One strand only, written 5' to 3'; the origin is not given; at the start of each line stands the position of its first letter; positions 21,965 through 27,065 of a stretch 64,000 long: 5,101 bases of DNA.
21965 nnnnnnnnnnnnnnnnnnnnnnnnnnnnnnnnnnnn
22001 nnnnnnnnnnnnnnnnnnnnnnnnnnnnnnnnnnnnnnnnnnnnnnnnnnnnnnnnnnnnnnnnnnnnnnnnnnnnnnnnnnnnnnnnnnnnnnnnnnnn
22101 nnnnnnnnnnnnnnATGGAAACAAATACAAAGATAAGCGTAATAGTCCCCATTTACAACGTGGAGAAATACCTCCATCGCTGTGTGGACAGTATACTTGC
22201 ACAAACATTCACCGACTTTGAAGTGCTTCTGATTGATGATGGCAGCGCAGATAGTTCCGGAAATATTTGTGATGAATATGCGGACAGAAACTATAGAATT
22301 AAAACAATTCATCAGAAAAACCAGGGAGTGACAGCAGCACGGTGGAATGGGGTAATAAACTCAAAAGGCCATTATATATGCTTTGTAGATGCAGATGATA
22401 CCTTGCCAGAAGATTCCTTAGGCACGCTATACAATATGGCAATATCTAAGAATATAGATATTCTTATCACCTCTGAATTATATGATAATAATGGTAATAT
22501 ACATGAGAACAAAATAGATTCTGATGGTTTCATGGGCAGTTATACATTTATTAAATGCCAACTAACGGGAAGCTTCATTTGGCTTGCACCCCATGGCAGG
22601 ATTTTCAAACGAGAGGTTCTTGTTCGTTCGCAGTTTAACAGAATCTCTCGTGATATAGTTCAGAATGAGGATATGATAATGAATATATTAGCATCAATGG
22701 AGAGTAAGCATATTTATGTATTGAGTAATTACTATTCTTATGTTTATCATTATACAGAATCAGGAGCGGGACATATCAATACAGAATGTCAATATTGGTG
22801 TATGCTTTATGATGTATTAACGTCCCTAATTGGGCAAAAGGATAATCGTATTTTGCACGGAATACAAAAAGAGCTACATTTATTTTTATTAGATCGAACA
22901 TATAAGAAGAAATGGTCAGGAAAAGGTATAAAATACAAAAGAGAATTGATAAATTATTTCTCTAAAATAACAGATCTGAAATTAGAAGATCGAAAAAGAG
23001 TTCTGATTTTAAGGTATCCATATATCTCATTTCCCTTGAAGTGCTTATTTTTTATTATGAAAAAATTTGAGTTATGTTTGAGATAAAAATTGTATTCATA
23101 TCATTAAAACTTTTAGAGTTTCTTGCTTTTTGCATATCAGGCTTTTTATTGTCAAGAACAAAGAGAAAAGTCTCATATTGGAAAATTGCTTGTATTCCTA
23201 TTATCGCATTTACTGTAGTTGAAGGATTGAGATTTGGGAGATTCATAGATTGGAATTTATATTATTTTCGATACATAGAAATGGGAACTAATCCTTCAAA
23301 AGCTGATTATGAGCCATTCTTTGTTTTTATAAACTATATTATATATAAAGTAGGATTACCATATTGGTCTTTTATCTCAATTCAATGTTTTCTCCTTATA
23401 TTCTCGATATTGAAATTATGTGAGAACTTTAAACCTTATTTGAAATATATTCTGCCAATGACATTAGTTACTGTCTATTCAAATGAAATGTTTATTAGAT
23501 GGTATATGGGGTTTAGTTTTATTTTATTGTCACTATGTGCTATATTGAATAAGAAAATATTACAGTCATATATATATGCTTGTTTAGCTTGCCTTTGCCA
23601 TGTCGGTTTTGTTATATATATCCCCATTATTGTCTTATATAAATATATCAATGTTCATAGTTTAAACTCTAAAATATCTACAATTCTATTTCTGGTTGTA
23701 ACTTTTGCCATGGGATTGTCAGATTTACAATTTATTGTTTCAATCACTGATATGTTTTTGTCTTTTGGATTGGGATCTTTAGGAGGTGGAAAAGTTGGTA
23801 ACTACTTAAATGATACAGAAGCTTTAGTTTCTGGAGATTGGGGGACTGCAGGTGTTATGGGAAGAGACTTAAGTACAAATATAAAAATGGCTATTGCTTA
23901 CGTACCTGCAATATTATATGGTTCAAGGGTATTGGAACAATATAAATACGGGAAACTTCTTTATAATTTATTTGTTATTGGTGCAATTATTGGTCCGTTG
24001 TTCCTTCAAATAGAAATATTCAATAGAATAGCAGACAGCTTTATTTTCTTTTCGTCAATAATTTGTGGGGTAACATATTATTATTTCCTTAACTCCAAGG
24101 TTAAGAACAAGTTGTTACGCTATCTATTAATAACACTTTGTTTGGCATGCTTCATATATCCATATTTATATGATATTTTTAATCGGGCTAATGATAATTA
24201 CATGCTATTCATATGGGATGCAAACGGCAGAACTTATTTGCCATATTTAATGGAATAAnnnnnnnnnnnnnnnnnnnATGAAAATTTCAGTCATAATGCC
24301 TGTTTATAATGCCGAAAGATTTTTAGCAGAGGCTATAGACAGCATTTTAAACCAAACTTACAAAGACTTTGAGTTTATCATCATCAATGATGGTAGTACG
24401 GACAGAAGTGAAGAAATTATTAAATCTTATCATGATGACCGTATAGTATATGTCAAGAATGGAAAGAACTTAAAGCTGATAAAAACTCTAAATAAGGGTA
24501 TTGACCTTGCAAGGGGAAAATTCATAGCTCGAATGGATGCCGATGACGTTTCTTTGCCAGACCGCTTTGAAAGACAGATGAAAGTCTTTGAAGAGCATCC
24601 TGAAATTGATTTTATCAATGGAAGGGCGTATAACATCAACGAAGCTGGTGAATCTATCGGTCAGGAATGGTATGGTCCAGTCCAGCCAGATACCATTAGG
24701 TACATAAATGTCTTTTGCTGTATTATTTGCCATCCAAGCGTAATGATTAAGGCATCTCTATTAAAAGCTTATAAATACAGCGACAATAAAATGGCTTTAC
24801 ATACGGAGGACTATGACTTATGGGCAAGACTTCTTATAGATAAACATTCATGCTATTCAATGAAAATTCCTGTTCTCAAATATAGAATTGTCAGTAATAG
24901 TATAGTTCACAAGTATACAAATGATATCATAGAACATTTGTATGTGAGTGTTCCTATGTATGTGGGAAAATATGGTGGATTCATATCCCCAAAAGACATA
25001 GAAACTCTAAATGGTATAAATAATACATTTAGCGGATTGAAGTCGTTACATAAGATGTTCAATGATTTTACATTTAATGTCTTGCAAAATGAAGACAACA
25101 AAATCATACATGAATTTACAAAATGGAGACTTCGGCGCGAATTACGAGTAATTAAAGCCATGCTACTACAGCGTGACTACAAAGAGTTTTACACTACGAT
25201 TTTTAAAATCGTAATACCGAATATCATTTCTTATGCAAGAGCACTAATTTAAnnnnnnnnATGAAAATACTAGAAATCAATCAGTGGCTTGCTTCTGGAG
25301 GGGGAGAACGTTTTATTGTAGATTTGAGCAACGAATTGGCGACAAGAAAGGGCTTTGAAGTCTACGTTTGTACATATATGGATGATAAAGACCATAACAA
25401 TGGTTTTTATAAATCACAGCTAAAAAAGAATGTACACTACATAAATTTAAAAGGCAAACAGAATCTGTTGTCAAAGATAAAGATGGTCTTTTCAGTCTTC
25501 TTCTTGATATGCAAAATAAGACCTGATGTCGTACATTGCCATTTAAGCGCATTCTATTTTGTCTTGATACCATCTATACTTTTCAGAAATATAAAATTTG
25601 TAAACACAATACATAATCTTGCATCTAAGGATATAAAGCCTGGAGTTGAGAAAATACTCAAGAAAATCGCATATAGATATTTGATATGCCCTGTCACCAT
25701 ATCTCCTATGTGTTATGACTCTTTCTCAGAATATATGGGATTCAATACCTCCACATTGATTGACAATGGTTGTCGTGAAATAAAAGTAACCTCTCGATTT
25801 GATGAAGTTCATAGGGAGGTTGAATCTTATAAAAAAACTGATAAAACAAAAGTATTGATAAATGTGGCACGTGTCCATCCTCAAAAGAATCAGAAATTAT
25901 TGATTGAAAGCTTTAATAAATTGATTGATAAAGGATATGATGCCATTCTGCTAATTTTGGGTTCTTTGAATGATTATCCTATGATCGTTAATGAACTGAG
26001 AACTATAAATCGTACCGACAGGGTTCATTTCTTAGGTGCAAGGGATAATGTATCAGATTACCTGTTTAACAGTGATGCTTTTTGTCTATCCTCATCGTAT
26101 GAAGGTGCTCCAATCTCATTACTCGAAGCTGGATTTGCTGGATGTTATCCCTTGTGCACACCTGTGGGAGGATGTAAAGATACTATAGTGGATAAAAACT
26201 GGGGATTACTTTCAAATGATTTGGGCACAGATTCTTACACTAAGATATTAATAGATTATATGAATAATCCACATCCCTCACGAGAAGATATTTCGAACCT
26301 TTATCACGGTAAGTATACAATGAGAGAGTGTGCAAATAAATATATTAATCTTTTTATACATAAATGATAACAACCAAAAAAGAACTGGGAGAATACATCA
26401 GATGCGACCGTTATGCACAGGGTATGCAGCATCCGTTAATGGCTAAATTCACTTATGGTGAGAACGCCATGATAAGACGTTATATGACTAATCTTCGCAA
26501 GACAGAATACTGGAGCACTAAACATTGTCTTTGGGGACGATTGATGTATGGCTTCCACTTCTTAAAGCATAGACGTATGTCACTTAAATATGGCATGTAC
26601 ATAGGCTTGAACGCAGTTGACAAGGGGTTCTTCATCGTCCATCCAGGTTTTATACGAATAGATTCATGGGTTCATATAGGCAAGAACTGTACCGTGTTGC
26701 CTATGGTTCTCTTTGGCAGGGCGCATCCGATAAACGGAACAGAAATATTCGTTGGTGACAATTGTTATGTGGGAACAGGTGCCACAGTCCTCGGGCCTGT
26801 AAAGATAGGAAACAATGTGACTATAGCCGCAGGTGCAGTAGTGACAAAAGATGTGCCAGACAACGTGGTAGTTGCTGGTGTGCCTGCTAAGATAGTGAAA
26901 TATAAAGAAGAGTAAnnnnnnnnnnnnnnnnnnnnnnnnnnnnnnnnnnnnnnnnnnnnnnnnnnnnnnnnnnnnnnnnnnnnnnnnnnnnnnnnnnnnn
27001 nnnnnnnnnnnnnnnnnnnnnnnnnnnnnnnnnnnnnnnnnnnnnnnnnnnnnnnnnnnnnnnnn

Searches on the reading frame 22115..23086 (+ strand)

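Call 29: search_protein_families(library=pfam, proteins=[window:22115-23086:+], max_evalue=0.001)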
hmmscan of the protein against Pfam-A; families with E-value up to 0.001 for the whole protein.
window:22115-23086:+ (323 aa): 5 families
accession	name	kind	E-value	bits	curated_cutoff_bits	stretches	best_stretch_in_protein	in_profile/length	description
PF00535.33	Glycos_transf_2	-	3.9e-33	115.2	23.3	1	8-169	1-164/168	Glycosyl transferase family 2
PF13641.12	Glyco_tranf_2_3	-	7.7e-15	56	27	1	7-218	3-217/230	Glycosyltransferase like family 2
PF10111.15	Glyco_tranf_2_2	-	1.7e-11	44.6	27.3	1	8-128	1-129/276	Glycosyltransferase like family 2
PF13632.12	Glyco_trans_2_3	-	0.0001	22.7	27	1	87-206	1-119/198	Glycosyl transferase family group 2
PF13704.12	Glyco_tranf_2_4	-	0.00085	20.2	27.5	0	15-97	2-84/98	Glycosyl transferase family 2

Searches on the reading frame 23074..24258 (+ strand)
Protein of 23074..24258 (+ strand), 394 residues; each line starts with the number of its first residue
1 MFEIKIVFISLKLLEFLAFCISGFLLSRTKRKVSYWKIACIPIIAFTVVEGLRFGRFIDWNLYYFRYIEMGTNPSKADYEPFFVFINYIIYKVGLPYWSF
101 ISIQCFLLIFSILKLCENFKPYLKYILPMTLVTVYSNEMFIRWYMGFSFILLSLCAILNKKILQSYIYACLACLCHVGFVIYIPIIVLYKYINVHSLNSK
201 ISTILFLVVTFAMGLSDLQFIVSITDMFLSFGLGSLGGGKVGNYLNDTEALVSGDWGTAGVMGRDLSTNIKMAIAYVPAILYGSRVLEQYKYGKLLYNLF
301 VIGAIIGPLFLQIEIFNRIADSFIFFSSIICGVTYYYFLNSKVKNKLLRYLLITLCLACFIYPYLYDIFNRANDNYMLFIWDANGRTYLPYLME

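Call 29: search_protein_families(library=pfam, proteins=[window:23074-24258:+], max_evalue=0.001)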
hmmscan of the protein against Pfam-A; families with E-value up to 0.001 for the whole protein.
window:23074-24258:+ (394 aa): 1 family
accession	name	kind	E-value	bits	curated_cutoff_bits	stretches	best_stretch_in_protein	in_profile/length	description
PF14897.12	EpsG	-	1.1e-24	87.6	30.1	1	39-362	4-311/326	EpsG family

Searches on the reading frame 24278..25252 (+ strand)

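Call 29: search_protein_families(library=pfam, proteins=[window:24278-25252:+], max_evalue=0.001)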
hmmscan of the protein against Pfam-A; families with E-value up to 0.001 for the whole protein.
window:24278-25252:+ (324 aa): 3 families
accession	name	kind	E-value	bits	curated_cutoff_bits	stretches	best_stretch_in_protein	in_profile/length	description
PF00535.33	Glycos_transf_2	-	1.4e-37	129.7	23.3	1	4-163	1-165/168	Glycosyl transferase family 2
PF13641.12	Glyco_tranf_2_3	-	1.2e-13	52.1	27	1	3-193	3-202/230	Glycosyltransferase like family 2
PF10111.15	Glyco_tranf_2_2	-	2.9e-13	50.4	27.3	1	4-203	1-216/276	Glycosyltransferase like family 2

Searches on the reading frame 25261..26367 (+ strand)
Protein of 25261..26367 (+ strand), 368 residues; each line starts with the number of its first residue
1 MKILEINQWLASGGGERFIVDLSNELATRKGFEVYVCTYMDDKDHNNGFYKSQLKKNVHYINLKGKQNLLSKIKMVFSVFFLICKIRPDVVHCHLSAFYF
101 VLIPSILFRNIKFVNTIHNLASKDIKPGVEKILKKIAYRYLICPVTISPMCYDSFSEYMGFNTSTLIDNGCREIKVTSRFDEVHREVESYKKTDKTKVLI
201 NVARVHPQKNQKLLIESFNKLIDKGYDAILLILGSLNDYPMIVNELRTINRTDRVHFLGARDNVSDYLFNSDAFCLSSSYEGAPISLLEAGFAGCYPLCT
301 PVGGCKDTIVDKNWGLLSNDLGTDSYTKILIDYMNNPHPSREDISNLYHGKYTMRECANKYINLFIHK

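Call 29: search_protein_families(library=pfam, proteins=[window:25261-26367:+], max_evalue=0.001)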
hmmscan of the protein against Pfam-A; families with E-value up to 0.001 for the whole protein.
window:25261-26367:+ (368 aa): 5 families
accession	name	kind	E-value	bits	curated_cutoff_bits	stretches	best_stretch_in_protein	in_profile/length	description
PF00534.26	Glycos_transf_1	-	6.5e-25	88.1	26.4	1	188-345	7-166/172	Glycosyl transferases group 1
PF13692.12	Glyco_trans_1_4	-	6.2e-19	69.1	27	1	197-326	2-132/142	Glycosyl transferases group 1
PF13439.12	Glyco_transf_4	-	1.1e-14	55.2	28.5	1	13-170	2-165/170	Glycosyltransferase Family 4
PF13477.12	Glyco_trans_4_2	-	8.7e-05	23.1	23.4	1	18-127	12-116/139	Glycosyl transferase 4-like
PF13579.12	Glyco_trans_4_4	-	0.00028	21.7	29.7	1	13-121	1-105/158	Glycosyl transferase 4-like domain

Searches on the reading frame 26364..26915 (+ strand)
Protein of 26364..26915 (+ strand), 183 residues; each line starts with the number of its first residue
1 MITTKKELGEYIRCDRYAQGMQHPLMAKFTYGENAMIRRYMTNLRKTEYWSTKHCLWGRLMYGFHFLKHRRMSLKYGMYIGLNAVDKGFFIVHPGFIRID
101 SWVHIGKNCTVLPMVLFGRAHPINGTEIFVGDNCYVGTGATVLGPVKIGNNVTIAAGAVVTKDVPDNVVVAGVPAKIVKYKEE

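Call 29: search_protein_families(library=pfam, proteins=[window:26364-26915:+], max_evalue=0.001)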
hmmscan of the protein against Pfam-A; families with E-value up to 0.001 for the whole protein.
window:26364-26915:+ (183 aa): 2 families
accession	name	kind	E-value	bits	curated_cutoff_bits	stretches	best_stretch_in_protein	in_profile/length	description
PF00132.30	Hexapep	-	1.9e-12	46.8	27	1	129-162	3-36/36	Bacterial transferase hexapeptide (six repeats)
PF14602.12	Hexapep_2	-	1.4e-07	31.5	27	1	130-162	4-34/34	Hexapeptide repeat of succinyl-transferase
